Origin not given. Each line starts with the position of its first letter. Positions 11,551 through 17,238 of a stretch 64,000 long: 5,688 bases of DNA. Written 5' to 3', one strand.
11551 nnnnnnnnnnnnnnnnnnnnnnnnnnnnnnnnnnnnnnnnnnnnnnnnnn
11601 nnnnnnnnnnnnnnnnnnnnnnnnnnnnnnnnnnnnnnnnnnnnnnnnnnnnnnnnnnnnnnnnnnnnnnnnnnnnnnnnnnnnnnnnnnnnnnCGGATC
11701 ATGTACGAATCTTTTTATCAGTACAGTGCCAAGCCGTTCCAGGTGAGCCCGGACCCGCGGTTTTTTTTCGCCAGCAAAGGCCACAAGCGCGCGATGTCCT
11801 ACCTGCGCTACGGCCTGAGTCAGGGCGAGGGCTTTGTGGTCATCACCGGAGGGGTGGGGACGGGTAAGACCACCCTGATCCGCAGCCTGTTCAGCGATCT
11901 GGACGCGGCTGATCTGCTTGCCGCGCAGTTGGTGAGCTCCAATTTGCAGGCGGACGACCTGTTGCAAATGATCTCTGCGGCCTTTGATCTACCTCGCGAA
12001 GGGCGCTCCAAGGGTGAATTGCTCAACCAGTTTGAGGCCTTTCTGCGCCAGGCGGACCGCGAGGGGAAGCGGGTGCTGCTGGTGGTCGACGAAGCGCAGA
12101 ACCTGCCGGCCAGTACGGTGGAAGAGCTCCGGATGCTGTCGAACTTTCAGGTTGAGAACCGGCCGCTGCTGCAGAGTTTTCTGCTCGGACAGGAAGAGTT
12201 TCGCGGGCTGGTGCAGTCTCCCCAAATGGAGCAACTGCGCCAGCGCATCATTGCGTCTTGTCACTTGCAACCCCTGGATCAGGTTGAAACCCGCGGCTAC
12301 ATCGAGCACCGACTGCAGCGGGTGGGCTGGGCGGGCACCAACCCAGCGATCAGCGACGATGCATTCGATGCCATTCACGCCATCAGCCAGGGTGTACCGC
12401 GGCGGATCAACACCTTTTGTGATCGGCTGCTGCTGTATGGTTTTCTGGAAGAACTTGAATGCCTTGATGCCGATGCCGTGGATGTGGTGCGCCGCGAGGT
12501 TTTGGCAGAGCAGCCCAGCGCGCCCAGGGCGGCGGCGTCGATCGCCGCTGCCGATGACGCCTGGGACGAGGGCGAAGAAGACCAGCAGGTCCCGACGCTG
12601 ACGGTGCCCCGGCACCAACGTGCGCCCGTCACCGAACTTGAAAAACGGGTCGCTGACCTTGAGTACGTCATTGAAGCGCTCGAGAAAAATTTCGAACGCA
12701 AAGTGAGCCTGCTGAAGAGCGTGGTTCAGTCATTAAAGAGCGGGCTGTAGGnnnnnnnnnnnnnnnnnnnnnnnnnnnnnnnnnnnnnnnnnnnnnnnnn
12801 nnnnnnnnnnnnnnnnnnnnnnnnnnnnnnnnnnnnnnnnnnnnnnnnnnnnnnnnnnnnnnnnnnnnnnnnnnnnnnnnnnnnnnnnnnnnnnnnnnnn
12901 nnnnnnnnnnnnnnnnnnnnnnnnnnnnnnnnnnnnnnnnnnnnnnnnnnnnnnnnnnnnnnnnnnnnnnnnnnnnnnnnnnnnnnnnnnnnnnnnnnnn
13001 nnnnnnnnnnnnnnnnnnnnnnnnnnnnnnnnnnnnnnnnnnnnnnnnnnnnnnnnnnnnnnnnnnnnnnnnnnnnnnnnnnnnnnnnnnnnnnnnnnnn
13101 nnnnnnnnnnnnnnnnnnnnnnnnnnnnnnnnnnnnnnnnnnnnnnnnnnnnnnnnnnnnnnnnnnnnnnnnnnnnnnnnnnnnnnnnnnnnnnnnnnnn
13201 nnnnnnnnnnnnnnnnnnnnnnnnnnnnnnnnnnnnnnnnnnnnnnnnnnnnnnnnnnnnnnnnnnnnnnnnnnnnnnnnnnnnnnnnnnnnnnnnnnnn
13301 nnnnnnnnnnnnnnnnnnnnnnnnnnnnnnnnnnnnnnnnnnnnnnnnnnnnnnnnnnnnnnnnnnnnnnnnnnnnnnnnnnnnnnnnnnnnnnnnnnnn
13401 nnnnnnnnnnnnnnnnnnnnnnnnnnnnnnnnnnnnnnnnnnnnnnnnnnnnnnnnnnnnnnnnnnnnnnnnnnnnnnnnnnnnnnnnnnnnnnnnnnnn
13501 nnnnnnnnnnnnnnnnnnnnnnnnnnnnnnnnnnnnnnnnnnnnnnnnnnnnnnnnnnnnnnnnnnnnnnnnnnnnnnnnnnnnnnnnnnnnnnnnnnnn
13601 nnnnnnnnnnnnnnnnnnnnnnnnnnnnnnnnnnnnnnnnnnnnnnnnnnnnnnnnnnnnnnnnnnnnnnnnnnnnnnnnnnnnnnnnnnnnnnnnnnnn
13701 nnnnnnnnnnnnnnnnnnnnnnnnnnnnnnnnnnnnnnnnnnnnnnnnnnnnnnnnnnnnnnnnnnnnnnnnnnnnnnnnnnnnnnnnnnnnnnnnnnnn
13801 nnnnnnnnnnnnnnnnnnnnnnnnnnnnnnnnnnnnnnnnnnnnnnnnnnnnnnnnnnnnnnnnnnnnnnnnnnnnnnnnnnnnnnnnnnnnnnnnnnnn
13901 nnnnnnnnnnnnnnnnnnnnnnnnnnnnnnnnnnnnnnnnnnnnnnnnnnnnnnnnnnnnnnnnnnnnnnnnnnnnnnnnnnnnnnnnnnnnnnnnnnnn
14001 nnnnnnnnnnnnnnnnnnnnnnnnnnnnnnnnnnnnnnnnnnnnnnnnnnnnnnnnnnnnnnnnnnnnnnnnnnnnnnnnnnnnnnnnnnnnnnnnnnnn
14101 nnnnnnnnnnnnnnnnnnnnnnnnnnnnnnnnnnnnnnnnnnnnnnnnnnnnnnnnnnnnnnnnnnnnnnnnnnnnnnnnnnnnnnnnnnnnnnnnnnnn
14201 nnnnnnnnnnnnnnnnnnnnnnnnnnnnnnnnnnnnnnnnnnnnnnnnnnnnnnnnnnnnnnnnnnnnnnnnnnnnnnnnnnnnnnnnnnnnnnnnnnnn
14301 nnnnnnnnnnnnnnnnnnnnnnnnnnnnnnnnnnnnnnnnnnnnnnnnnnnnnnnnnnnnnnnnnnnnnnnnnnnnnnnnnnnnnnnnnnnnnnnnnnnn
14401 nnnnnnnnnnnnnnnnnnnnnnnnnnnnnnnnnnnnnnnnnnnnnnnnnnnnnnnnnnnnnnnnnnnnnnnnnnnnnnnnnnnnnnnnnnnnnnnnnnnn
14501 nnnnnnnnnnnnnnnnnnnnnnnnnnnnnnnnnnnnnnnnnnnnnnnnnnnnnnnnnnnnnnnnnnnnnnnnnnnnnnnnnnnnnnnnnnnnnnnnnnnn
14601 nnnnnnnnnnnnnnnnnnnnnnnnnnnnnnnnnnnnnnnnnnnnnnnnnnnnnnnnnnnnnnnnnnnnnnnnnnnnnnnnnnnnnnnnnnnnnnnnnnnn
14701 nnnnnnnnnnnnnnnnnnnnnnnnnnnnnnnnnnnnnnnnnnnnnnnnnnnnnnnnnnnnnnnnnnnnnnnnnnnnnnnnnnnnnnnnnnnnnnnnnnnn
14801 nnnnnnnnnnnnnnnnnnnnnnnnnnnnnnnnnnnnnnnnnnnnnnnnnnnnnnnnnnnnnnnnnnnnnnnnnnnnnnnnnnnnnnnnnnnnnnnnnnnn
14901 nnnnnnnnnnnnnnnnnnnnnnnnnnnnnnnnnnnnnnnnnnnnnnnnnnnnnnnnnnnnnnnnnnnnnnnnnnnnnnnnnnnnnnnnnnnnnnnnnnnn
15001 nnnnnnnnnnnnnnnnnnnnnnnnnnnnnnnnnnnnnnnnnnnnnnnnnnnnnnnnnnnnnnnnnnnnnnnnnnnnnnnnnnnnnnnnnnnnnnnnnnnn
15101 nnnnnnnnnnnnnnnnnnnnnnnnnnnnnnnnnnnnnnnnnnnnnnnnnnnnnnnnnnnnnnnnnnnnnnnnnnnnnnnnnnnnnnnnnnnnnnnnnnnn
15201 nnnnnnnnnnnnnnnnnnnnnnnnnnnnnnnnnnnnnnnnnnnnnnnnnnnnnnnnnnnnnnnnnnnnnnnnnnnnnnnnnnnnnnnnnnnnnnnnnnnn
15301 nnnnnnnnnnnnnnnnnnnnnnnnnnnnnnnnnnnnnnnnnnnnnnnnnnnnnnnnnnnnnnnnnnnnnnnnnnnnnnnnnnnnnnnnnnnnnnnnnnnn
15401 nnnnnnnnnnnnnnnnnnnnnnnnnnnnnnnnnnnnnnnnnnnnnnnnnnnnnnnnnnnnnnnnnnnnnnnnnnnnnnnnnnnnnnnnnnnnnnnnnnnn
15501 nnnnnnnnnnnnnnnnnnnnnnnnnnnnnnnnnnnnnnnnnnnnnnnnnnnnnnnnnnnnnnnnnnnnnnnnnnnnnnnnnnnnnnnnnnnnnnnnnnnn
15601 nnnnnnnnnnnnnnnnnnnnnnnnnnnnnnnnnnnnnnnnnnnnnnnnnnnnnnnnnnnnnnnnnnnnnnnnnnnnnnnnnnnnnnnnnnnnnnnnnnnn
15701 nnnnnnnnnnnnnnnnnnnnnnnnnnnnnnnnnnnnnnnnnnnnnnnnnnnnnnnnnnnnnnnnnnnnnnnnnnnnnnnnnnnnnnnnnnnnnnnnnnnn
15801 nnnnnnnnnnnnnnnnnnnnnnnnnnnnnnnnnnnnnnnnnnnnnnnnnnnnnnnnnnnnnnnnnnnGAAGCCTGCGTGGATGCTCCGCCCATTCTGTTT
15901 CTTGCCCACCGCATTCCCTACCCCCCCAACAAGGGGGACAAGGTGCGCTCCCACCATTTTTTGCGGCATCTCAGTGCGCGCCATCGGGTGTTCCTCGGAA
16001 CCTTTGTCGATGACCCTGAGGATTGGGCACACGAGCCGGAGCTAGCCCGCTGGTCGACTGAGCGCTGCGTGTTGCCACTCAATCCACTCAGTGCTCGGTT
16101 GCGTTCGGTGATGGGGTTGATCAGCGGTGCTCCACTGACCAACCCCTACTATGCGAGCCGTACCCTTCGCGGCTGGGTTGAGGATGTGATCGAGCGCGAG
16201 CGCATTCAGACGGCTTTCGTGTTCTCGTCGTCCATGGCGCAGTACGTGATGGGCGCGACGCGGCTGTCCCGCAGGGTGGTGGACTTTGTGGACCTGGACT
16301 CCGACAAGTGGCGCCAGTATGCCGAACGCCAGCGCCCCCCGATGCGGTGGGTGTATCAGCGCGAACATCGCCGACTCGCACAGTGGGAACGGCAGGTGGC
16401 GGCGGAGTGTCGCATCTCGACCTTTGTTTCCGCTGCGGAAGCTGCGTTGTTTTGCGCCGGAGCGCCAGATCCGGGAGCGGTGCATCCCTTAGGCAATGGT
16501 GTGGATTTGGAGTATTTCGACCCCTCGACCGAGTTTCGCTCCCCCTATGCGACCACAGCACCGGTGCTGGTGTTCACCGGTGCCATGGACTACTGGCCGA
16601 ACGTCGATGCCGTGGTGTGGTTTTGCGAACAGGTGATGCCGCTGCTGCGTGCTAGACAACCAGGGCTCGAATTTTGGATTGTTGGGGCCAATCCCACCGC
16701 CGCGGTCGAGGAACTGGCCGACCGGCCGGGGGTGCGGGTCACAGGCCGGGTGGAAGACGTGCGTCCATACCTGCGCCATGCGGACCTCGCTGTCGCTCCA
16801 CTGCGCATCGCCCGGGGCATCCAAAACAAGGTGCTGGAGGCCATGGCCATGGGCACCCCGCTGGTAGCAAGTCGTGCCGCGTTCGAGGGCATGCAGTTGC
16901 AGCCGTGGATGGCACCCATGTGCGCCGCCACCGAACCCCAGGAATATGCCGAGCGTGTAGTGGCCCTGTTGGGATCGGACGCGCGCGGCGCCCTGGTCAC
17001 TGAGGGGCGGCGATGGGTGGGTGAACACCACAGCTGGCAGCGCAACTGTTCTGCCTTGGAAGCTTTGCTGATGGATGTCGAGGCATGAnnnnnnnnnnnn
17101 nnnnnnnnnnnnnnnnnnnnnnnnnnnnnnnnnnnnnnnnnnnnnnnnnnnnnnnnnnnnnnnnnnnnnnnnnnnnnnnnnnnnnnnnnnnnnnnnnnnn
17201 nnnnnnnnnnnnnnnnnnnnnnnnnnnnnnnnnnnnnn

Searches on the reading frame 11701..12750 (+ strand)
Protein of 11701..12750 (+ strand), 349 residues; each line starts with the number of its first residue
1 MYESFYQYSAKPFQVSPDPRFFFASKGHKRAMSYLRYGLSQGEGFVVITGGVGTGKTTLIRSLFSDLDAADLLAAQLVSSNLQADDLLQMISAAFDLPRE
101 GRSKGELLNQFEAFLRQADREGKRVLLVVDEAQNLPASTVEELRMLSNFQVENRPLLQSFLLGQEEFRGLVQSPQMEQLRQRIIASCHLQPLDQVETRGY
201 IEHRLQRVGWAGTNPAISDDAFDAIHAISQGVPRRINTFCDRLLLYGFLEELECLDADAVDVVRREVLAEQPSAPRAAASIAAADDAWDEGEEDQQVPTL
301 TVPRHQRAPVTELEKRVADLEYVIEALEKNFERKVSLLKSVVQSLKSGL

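Call 36: search_protein_families(library=ncbifam, proteins=[window:11701-12750:+], max_evalue=0.00001)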
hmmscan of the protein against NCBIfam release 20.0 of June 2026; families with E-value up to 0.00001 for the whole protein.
window:11701-12750:+ (349 aa): 1 family
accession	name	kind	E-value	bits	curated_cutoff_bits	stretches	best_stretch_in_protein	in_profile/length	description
TIGR03015.1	pepcterm_ATPase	hypoth_equivalog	1.4e-112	375.5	324.5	1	1-267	1-266/269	XrtA/PEP-CTERM system-associated ATPase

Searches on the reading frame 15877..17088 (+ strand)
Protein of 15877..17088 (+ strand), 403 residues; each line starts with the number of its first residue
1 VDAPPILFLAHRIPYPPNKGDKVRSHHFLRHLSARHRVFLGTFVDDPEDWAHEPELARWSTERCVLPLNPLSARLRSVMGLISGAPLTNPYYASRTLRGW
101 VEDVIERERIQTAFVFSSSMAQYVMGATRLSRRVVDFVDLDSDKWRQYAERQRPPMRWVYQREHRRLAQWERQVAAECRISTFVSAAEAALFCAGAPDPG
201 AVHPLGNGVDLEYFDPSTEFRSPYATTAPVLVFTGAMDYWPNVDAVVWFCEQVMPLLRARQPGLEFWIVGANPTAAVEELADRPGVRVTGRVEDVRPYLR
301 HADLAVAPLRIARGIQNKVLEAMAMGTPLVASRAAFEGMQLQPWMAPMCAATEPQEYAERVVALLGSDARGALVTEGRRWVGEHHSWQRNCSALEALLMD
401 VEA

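Call 36: search_protein_families(library=ncbifam, proteins=[window:15877-17088:+], max_evalue=0.00001)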
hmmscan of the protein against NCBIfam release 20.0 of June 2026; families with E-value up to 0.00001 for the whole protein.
window:15877-17088:+ (403 aa): 5 families
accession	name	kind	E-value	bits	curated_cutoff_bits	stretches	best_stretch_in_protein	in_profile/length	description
TIGR03087.1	stp1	hypoth_equivalog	2.5e-162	540.6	316.65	1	6-399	1-395/397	TIGR03087 family PEP-CTERM/XrtA system glycosyltransferase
TIGR03088.1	stp2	hypoth_equivalog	2.5e-08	33.4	409.05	1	202-334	162-304/374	TIGR03088 family PEP-CTERM/XrtA system glycosyltransferase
TIGR04063.1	stp3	hypoth_equivalog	3.2e-08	32.9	442.05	1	199-395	179-389/397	TIGR04063 family PEP-CTERM/XrtA system glycosyltransferase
NF053787.1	GlcN_PG_synth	equivalog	2.6e-07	29.8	480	1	319-394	278-352/361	N-acetylglucosaminyl phosphatidylglycerol synthase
TIGR04047.1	MSMEG_0565_glyc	hypoth_equivalog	2.5e-06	26.8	259.85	1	276-391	248-364/373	MSMEG_0565 family glycosyltransferase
